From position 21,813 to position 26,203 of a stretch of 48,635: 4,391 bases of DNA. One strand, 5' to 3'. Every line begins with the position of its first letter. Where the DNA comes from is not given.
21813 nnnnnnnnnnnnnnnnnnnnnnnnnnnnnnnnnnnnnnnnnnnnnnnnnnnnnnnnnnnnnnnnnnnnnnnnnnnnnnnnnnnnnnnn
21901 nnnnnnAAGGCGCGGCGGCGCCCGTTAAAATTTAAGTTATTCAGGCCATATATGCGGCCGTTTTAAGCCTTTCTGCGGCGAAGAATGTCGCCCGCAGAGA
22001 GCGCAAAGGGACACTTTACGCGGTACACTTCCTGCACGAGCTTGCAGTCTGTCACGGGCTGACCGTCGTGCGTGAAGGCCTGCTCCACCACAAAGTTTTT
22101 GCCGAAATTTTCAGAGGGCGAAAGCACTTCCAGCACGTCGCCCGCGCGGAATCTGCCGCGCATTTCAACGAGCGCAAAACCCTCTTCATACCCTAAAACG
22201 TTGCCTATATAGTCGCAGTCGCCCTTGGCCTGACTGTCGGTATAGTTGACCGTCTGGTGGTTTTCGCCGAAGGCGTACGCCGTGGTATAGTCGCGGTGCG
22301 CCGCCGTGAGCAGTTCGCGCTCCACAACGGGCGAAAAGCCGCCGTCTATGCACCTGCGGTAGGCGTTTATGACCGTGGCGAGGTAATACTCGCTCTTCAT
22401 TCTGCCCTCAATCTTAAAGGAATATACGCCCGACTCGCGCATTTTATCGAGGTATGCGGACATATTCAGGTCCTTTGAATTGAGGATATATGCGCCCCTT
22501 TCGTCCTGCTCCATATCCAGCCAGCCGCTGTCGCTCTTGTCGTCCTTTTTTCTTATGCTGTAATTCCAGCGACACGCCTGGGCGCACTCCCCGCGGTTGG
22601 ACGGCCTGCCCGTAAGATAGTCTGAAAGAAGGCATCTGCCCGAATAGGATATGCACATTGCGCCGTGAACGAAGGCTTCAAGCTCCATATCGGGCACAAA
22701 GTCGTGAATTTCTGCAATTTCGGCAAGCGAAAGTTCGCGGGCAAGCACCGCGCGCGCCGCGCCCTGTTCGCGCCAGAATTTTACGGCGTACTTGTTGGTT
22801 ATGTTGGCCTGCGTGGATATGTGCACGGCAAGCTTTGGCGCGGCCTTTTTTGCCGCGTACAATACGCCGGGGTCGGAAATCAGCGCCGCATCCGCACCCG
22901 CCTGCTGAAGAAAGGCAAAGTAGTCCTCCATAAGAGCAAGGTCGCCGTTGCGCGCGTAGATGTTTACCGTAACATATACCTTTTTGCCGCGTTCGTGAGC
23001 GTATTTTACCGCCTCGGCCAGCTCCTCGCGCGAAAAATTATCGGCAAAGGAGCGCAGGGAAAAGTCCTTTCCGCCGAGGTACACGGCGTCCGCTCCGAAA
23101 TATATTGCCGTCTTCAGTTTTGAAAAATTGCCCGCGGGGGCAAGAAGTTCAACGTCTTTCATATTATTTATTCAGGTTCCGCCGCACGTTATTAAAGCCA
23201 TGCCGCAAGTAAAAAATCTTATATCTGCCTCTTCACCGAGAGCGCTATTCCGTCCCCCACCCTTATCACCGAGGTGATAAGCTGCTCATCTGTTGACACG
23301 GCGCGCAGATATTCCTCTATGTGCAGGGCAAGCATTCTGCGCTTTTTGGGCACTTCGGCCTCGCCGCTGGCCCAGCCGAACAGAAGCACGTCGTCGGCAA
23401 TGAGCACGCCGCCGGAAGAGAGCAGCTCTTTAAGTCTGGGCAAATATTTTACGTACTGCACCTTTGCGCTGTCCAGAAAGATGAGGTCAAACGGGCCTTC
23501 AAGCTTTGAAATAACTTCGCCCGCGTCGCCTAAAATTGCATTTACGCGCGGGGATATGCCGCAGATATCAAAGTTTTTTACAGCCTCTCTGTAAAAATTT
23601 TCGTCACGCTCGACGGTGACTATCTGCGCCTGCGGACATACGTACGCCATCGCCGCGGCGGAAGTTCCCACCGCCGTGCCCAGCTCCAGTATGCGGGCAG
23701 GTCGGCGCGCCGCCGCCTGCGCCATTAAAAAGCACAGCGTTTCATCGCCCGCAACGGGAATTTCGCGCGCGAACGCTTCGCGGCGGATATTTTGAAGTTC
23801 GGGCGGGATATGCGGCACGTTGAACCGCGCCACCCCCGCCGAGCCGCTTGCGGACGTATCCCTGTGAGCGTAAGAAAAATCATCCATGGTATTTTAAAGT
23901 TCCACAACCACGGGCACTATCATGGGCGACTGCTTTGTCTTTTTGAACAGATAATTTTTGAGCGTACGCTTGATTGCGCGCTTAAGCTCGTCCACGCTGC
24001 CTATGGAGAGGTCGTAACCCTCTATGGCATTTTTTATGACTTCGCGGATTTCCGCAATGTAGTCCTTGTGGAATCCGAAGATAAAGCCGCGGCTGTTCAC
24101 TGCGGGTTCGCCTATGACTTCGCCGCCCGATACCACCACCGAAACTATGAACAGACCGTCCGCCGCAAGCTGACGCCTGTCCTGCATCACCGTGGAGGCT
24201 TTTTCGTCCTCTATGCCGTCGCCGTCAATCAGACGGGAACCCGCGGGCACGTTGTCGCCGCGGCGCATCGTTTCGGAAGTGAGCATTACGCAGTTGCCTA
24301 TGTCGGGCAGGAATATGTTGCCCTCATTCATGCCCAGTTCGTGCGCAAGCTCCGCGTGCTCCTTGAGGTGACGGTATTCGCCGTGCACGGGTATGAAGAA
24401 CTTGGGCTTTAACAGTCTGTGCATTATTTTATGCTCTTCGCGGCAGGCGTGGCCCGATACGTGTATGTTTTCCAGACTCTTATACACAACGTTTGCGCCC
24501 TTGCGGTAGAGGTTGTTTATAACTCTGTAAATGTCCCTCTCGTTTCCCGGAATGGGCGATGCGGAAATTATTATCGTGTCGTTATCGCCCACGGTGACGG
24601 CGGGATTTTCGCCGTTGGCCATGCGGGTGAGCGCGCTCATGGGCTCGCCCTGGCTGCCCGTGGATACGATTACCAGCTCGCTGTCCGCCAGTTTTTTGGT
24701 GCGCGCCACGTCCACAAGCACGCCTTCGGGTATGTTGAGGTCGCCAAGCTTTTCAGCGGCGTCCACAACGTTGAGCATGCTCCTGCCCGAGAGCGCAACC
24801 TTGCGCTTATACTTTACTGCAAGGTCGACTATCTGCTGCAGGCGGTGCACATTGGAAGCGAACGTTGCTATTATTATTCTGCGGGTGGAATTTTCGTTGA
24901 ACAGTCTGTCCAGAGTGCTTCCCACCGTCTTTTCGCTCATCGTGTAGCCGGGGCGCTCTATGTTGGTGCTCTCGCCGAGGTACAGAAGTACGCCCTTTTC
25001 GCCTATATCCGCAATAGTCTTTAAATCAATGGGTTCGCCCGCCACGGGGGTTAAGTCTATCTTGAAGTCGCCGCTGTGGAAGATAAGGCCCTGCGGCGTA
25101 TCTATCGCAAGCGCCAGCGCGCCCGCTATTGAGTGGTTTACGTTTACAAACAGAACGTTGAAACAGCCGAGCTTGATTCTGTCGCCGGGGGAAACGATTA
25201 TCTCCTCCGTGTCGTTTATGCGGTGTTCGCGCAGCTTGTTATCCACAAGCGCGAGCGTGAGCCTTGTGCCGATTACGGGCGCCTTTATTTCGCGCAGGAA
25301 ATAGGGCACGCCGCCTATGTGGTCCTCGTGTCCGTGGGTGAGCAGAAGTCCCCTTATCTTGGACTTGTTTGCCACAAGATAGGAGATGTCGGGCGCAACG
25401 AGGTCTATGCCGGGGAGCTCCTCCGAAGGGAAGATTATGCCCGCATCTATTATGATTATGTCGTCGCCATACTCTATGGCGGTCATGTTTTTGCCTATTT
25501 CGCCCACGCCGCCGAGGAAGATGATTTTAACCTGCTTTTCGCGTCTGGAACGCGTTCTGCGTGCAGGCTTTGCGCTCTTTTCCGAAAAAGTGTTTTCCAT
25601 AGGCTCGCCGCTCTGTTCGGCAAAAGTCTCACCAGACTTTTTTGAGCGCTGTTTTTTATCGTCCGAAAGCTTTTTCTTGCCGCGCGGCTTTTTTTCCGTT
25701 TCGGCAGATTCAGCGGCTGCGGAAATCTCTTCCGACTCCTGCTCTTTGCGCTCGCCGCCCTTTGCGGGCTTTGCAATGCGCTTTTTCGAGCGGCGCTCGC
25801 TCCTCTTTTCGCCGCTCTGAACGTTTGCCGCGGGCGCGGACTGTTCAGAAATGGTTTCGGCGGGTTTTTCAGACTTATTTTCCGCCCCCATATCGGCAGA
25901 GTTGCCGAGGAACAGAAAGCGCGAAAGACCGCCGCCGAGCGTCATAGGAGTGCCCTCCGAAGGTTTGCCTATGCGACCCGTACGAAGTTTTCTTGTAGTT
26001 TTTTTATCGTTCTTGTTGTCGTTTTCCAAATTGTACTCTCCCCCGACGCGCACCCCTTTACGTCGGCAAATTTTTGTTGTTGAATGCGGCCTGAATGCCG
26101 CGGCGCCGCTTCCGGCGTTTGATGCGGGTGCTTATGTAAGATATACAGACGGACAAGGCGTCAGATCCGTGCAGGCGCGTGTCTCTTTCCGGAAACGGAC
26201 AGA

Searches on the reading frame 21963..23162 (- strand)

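Call 11: search_protein_families(library=pfam, proteins=[window:21963-23162:-], max_evalue=0.001)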
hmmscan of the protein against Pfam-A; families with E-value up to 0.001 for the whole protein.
window:21963-23162:- (399 aa): 2 families
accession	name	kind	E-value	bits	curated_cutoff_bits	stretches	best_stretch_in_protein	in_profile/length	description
PF01136.24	Peptidase_U32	-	9.5e-84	280.7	22.4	1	78-302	4-232/233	Peptidase family U32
PF16325.11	Peptidase_U32_C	-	1.1e-13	51.5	28.2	1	316-395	3-83/83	Peptidase family U32 C-terminal domain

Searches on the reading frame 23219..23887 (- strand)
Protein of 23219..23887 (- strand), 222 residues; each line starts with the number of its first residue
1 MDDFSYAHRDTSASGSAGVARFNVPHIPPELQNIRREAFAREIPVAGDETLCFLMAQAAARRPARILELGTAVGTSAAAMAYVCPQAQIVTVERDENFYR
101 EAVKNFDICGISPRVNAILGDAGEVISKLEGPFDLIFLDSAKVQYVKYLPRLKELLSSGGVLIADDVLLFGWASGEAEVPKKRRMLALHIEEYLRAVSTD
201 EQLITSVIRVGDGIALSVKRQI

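Call 11: search_protein_families(library=pfam, proteins=[window:23219-23887:-], max_evalue=0.001)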
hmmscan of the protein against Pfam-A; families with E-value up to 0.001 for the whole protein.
window:23219-23887:- (222 aa): 4 families
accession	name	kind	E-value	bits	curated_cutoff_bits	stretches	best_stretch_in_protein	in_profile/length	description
PF01596.23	Methyltransf_3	-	4.2e-22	78.9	22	1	49-219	34-203/204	O-methyltransferase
PF13578.12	Methyltransf_24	-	1.6e-10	42.2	26.3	1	67-167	1-105/105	Methyltransferase domain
PF01135.25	PCMT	-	1e-06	29.1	20.3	1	63-163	74-170/210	Protein-L-isoaspartate(D-aspartate) O-methyltransferase (PCMT)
PF13649.12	Methyltransf_25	-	9.7e-06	26.6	27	1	66-160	1-97/97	Methyltransferase domain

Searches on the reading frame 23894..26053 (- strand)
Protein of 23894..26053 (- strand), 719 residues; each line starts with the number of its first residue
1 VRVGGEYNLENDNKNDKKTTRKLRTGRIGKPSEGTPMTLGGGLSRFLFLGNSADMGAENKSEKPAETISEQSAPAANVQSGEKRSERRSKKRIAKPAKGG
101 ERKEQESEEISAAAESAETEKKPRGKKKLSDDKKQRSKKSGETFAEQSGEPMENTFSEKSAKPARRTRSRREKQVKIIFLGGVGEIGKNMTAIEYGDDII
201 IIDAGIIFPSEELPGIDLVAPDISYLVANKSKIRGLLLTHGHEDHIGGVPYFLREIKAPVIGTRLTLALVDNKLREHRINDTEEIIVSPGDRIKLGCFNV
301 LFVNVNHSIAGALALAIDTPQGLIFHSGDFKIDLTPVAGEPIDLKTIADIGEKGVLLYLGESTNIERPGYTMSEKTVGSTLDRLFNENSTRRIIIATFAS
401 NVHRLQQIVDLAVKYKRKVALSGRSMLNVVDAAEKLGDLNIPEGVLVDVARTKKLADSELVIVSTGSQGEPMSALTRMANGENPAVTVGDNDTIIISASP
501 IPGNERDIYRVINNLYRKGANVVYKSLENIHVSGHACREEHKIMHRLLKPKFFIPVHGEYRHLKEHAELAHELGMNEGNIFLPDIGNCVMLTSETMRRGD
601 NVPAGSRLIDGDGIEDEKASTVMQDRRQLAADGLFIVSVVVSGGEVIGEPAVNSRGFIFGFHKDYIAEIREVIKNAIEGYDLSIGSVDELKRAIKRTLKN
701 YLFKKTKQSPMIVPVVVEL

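Call 11: search_protein_families(library=pfam, proteins=[window:23894-26053:-], max_evalue=0.001)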
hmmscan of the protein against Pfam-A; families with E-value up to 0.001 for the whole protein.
window:23894-26053:- (719 aa): 5 families
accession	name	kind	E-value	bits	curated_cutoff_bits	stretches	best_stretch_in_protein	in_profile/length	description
PF22505.1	RNase_J_b_CASP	-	2.3e-50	170.1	27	1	391-515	2-126/126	Ribonuclease J, beta-CASP domain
PF17770.6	RNase_J_C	-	1.5e-19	71.3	23.8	1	622-719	1-102/102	Ribonuclease J C-terminal domain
PF07521.17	RMMBL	-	3e-12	46.8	21.6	1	522-578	4-58/63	Zn-dependent metallo-hydrolase RNA specificity domain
PF00753.33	Lactamase_B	-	7.9e-11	42.7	22.7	1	187-267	5-78/196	Metallo-beta-lactamase superfamily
PF12706.13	Lactamase_B_2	-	1.4e-08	35.1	27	1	228-331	26-144/200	Beta-lactamase superfamily domain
